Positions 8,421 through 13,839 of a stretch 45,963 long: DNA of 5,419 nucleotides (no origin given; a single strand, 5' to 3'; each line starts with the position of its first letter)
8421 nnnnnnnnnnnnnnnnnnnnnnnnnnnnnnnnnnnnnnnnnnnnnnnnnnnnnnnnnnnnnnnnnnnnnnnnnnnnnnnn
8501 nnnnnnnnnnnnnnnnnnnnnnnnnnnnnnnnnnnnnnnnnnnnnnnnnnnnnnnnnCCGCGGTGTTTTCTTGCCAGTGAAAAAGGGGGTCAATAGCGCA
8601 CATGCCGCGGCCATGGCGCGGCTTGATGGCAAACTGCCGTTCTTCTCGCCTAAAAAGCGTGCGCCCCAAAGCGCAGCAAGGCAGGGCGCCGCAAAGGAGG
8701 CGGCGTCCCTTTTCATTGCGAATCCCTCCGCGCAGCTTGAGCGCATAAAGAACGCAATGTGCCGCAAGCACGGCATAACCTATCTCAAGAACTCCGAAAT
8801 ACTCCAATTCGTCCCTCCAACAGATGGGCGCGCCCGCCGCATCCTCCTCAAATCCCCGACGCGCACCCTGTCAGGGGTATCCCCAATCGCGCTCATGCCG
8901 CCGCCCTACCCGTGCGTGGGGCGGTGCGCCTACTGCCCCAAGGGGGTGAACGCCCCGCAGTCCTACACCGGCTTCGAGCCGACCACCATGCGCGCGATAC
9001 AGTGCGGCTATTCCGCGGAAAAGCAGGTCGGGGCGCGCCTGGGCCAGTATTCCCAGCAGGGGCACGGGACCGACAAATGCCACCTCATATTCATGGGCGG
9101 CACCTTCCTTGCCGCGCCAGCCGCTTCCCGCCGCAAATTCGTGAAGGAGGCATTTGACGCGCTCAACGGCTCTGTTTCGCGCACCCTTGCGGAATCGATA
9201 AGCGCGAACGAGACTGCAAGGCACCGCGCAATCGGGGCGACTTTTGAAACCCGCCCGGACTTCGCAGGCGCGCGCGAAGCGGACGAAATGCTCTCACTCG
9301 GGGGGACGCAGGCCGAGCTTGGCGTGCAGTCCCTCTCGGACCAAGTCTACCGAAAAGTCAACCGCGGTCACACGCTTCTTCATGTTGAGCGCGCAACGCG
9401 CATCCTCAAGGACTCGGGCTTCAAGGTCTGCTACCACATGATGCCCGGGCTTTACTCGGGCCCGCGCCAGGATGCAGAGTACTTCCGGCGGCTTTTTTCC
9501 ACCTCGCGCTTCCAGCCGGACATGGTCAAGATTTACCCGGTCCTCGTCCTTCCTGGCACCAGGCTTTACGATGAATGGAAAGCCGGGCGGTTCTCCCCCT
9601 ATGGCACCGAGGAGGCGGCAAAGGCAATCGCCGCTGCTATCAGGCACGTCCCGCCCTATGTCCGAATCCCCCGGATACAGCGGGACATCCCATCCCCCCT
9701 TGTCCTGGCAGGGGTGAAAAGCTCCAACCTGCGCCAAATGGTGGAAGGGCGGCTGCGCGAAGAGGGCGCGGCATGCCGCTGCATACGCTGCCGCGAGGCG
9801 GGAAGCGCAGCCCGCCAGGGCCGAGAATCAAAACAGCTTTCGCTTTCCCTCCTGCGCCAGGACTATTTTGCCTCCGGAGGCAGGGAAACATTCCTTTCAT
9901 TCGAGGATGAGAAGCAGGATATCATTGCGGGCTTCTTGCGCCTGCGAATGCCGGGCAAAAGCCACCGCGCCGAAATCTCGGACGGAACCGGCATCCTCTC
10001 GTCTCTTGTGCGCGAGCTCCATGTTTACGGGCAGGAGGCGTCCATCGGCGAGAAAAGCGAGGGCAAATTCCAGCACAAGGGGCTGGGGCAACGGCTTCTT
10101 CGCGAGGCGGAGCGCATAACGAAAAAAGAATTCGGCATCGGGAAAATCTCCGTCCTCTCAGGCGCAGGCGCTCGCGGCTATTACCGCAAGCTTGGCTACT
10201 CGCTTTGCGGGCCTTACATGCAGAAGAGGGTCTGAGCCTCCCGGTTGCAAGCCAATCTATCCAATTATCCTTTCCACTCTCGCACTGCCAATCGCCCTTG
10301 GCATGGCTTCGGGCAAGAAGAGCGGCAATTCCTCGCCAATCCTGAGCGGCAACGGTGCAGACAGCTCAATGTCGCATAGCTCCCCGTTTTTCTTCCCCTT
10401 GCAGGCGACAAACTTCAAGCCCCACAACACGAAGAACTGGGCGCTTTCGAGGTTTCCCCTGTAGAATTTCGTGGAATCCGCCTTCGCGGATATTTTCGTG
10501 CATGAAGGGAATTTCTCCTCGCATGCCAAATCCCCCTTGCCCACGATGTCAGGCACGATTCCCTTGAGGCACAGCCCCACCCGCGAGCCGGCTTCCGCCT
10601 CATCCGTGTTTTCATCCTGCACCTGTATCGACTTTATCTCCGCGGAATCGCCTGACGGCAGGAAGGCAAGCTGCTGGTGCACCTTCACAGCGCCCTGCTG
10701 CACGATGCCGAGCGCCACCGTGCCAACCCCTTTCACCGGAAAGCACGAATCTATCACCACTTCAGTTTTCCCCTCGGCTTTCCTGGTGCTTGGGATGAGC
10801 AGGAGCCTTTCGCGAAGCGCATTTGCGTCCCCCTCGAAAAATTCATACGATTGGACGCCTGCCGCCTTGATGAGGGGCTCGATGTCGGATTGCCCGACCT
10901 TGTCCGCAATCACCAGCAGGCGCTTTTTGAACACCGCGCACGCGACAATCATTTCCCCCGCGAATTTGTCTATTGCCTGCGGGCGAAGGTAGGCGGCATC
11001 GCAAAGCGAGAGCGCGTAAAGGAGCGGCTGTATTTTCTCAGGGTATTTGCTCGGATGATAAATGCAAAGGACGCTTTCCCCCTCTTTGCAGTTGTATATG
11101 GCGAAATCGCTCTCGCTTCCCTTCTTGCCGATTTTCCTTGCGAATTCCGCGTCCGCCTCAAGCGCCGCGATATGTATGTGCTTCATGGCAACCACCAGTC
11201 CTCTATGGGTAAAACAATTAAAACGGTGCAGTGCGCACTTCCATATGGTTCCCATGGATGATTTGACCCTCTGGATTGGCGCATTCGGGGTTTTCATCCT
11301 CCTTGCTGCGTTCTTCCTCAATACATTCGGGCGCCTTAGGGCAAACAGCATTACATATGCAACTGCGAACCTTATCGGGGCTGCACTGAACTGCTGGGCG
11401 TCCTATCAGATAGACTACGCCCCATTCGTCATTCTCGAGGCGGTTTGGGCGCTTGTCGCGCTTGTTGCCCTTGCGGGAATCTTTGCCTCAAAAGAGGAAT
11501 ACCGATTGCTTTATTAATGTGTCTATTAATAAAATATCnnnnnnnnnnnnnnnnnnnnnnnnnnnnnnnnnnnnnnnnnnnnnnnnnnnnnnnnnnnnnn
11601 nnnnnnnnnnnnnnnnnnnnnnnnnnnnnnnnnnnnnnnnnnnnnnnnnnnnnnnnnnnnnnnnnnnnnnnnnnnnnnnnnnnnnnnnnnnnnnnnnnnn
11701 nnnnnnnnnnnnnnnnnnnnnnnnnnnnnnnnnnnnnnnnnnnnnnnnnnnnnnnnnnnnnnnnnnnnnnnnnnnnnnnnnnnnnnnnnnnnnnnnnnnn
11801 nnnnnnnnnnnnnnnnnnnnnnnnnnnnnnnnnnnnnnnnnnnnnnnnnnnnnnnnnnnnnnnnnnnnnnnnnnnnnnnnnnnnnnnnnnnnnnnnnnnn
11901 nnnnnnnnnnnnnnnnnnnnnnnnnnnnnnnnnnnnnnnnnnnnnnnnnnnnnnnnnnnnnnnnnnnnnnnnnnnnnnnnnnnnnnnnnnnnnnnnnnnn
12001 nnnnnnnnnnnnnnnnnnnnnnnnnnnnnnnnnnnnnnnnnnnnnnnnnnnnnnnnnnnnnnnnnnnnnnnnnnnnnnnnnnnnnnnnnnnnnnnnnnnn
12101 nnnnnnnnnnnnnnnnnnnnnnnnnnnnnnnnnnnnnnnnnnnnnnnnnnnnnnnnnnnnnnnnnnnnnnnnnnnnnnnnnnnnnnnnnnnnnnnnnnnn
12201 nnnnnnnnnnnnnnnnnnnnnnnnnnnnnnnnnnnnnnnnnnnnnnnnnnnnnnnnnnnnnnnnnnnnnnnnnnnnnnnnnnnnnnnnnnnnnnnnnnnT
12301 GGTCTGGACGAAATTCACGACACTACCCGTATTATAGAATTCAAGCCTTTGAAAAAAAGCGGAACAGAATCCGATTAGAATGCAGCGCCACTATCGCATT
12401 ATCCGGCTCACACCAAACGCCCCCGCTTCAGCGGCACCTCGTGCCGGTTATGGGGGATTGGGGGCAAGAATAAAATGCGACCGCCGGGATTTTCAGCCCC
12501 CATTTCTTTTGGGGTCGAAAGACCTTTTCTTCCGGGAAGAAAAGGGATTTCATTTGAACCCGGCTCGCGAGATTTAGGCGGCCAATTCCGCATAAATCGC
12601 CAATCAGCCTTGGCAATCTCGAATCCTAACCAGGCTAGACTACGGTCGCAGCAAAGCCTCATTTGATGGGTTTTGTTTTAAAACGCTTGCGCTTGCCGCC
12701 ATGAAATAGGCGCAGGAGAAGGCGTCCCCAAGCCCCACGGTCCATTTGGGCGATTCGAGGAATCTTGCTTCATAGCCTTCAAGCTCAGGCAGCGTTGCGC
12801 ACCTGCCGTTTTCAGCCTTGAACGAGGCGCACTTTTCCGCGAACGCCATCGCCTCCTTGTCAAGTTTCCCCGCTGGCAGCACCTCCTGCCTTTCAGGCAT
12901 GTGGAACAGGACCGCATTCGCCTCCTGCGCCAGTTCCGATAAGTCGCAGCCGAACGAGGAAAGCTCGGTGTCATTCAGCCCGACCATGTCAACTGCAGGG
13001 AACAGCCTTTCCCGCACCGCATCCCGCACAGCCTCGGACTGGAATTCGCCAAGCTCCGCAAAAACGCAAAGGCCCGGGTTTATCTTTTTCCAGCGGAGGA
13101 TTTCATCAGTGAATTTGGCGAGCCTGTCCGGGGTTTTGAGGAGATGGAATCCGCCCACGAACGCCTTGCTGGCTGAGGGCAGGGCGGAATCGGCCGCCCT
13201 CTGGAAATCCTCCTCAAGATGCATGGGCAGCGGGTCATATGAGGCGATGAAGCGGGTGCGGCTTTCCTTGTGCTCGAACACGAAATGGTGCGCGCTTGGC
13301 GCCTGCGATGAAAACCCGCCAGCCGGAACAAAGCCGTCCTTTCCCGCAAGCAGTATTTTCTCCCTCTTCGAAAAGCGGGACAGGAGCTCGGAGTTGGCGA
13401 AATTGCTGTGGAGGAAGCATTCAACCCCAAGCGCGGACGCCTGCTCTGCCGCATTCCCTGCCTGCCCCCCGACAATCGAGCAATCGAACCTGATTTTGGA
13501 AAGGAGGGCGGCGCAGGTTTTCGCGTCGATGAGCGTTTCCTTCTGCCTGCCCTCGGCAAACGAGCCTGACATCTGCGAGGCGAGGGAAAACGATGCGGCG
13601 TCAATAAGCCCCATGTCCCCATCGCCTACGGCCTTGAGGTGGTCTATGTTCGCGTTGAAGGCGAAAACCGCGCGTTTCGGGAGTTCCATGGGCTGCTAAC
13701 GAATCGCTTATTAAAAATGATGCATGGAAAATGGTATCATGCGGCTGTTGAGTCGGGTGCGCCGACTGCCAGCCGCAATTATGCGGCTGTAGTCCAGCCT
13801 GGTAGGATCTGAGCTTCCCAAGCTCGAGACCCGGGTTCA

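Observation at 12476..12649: tRNA-Gly(GCC) split by two introns, one inside the T-loop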

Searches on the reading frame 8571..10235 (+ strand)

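Call 8: search_protein_families(library=pfam, proteins=[window:8571-10235:+])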
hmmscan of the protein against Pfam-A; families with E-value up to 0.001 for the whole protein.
window:8571-10235:+ (554 aa): 6 families
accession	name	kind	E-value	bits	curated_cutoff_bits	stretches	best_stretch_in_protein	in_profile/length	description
PF16199.10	Radical_SAM_C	-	3e-24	85.4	31.9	1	316-396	1-84/85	Radical_SAM C-terminal domain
PF04055.27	Radical_SAM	-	2.4e-10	41.3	29.5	1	115-302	7-159/166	Radical SAM superfamily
PF00583.31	Acetyltransf_1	-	5.9e-06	27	20.7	1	499-543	70-116/116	Acetyltransferase (GNAT) family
PF23613.1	ELP3_N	-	1.1e-05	25.7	27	1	52-99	20-69/70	ELP3 N-terminal domain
PF13673.13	Acetyltransf_10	-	2.4e-05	24.8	23.6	1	499-550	62-114/128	Acetyltransferase (GNAT) domain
PF13508.13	Acetyltransf_7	-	0.00012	22.8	27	1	499-544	39-83/84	Acetyltransferase (GNAT) domain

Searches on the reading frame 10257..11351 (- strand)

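Call 8: search_protein_families(library=pfam, proteins=[window:10257-11351:-])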
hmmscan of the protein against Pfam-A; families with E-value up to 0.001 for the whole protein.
window:10257-11351:- (364 aa): 1 family
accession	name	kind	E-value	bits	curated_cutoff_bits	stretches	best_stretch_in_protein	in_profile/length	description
PF03144.31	GTP_EFTU_D2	-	8.3e-09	36.2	30.3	1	210-274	1-70/73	Elongation factor Tu domain 2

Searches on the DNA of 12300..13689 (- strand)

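Call 9: search_rna_families(source=window, start=12300, end=12850, threshold=evalue, max_evalue=10, show_alignments=3)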
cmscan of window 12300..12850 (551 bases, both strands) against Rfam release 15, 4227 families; matches with E-value up to 10: 6.
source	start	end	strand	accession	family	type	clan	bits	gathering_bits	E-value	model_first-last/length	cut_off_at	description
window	12514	12560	-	RF01367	CRISPR-DR54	Gene; CRISPR;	-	16.3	39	2.6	1-37/37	no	CRISPR RNA direct repeat element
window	12350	12475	+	RF01984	ZEB2_AS1_1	Gene; lncRNA;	-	14.4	80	6.8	1-128/128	no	ZEB2 antisense RNA 1 conserved region 1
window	12372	12497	-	RF03440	MIR4414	Gene; miRNA;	-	13.8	100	7.6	1-129/129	no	MIR4414 microRNA precursor family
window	12505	12522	+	RF03071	Sodium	Cis-reg; riboswitch;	-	13.7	40.5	3.4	37-54/55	no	Na+ riboswitch aptamer (DUF1646)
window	12513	12526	+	RF02975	DUF3800-XI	Gene; sRNA;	-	11.9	37.8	5.3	7-20/48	no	DUF3800-XI RNA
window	12431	12482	+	RF01696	Chlorobi-1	Gene; sRNA;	-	10.9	50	6.3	1-67/67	no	Chlorobi-1 RNA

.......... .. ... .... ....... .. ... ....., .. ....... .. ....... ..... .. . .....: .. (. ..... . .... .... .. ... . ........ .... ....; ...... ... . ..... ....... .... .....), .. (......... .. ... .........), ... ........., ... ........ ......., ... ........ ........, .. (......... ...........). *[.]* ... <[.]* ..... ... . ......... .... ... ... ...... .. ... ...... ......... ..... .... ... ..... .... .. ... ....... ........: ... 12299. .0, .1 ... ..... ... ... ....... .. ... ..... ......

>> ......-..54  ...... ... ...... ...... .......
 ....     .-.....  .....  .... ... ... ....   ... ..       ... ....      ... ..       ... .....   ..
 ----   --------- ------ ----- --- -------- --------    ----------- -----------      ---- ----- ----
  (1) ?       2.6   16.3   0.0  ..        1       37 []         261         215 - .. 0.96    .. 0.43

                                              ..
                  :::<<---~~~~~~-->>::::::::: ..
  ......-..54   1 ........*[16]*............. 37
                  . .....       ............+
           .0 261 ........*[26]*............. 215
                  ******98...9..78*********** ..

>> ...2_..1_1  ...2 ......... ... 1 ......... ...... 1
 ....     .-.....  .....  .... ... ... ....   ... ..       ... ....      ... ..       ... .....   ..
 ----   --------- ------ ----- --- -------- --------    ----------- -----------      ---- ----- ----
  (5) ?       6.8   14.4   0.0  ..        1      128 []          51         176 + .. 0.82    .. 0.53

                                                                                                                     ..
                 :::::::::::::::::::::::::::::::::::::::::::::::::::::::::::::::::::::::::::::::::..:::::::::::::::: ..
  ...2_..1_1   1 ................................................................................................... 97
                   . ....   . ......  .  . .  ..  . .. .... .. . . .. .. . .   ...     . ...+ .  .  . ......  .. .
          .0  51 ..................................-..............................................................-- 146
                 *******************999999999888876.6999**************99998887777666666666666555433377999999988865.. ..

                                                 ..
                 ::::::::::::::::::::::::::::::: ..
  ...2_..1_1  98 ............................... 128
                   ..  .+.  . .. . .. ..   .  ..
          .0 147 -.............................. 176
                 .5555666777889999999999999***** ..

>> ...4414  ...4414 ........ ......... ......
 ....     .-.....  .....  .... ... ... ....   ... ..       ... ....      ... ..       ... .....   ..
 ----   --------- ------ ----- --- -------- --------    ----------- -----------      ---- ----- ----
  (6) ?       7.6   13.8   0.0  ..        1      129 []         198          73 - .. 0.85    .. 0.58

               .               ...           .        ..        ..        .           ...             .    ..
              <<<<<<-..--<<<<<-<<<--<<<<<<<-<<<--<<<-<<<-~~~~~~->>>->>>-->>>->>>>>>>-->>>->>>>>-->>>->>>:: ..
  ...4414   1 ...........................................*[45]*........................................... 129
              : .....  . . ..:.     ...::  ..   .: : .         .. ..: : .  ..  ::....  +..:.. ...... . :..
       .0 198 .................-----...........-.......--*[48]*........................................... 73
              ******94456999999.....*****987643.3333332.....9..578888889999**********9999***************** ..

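Call 46: search_rna_families(sources=[L005, L007, L054, L014], threshold=gathering)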
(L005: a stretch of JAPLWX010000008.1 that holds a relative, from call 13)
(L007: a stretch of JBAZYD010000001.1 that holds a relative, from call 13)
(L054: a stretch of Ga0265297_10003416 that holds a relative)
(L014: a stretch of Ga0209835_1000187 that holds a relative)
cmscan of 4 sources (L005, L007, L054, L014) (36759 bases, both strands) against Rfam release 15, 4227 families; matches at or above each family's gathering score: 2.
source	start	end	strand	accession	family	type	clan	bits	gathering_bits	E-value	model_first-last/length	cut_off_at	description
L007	5870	5940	-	RF00005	tRNA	Gene; tRNA;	CL00001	61.6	29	3.6e-11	1-71/71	no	tRNA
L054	1381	1522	-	RF00005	tRNA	Gene; tRNA;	CL00001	47.6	29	2.6e-07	1-71/71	no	tRNA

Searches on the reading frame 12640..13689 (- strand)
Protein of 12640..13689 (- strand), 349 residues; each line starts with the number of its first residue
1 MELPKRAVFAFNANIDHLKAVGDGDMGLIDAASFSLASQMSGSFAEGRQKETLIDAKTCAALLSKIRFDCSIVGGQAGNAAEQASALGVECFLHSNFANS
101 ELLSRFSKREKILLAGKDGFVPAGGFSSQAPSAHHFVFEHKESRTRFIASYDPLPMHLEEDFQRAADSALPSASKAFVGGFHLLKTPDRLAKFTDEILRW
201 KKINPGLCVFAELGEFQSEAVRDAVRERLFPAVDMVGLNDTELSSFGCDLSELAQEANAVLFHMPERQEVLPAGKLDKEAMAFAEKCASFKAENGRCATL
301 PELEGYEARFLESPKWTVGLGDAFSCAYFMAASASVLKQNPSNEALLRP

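Call 8: search_protein_families(library=pfam, proteins=[window:12640-13689:-])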
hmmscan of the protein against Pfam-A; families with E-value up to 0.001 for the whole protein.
window:12640-13689:- (349 aa): 1 family
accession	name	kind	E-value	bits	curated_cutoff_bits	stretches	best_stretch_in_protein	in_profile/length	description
PF04587.20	ADP_PFK_GK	-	1.5e-20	73.7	27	1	36-270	47-291/430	ADP-specific Phosphofructokinase/Glucokinase conserved region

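Call 10: find_encoding_contigs(protein=window:12640-13689:-, flank=10000, max_places=6)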
Protein window:12640-13689:- (349 aa): no gene with exactly this product is on record in the collection.

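Call 13: find_related_loci(query=window:12640-13689:-, collection=genome_contigs, flank=6000)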
Query window:12640-13689:- (349 aa) in genome_contigs; peptide patterns used: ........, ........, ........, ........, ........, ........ (x = any residue, [..] = any of these).
55 stretches matched a pattern; 13 encode a relative of the query (tblastn E <= 1e-3); 13 distinct loci.
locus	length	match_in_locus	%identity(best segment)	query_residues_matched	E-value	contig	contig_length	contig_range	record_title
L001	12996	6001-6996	58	1-332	2e-127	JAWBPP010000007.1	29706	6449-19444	MAG: Candidatus Anstonellaceae archaeon isolate HNT-4_202101_bins_86 HNT-4_202101_bins_86_scaffold_7, whole genome shotg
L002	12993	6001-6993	57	1-331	8e-125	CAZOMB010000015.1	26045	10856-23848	MAG TPA_asm: Candidatus Micrarchaeota archaeon isolate binchicken_co334_127 genome assembly, contig: NODE_3084_length_26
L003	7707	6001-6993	56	1-331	4e-123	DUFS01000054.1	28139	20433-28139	MAG TPA_asm: Candidatus Micrarchaeota archaeon isolate UBA10161 contig_34335, whole genome shotgun sequence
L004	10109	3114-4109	54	1-332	4e-117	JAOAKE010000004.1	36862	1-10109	MAG: Candidatus Micrarchaeota archaeon isolate SKW311 NODE_4_length_36862_cov_4.473454, whole genome shotgun sequence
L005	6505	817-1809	56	1-332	2e-113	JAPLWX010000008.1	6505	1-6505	MAG: Candidatus Micrarchaeota archaeon isolate LacPavin_0419_WC90_MAG_54_17 LacPavin_0419_WC90_scaffold_586326, whole ge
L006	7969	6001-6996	56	1-333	7e-112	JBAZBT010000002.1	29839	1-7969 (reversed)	MAG: Candidatus Micrarchaeia archaeon isolate SO_2017_GW1_119 NODE_6556_length_29839_cov_0.937534_OW334_2017, whole geno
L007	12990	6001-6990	56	1-331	9e-112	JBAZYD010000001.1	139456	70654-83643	MAG: Candidatus Micrarchaeia archaeon isolate SO_2017_GW1_72 NODE_887_length_139456_cov_1.318441_OW334_2017, whole genom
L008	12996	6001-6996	54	1-331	6e-108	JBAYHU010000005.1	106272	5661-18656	MAG: Candidatus Micrarchaeia archaeon isolate SO_2016_GW1_157 scaffold00427_OW334_2016, whole genome shotgun sequence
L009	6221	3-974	59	7-331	7e-107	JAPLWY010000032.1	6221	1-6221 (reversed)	MAG: Candidatus Micrarchaeota archaeon isolate LacPavin_0419_WC90_MAG_52_6 LacPavin_0419_WC90_scaffold_418446, whole gen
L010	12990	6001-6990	56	1-331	1e-104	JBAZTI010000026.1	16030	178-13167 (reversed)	MAG: Candidatus Micrarchaeia archaeon isolate SO_2017_GW1_2 NODE_13620_length_16030_cov_1.063762_OW334_2017, whole genom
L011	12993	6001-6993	50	1-331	4e-101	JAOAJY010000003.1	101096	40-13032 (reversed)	MAG: Candidatus Micrarchaeota archaeon isolate SKW29 NODE_3_length_101096_cov_7.854869, whole genome shotgun sequence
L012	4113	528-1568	35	2-331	2e-61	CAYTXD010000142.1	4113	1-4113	MAG TPA_asm: Candidatus Micrarchaeota archaeon isolate SRP141376_co2_413 genome assembly, contig: NODE_33973_length_4113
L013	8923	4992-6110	30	3-331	1e-32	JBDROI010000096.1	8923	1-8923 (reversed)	MAG: Candidatus Micrarchaeota archaeon isolate MEGAHIT-group-1.946 k141_5936644, whole genome shotgun sequence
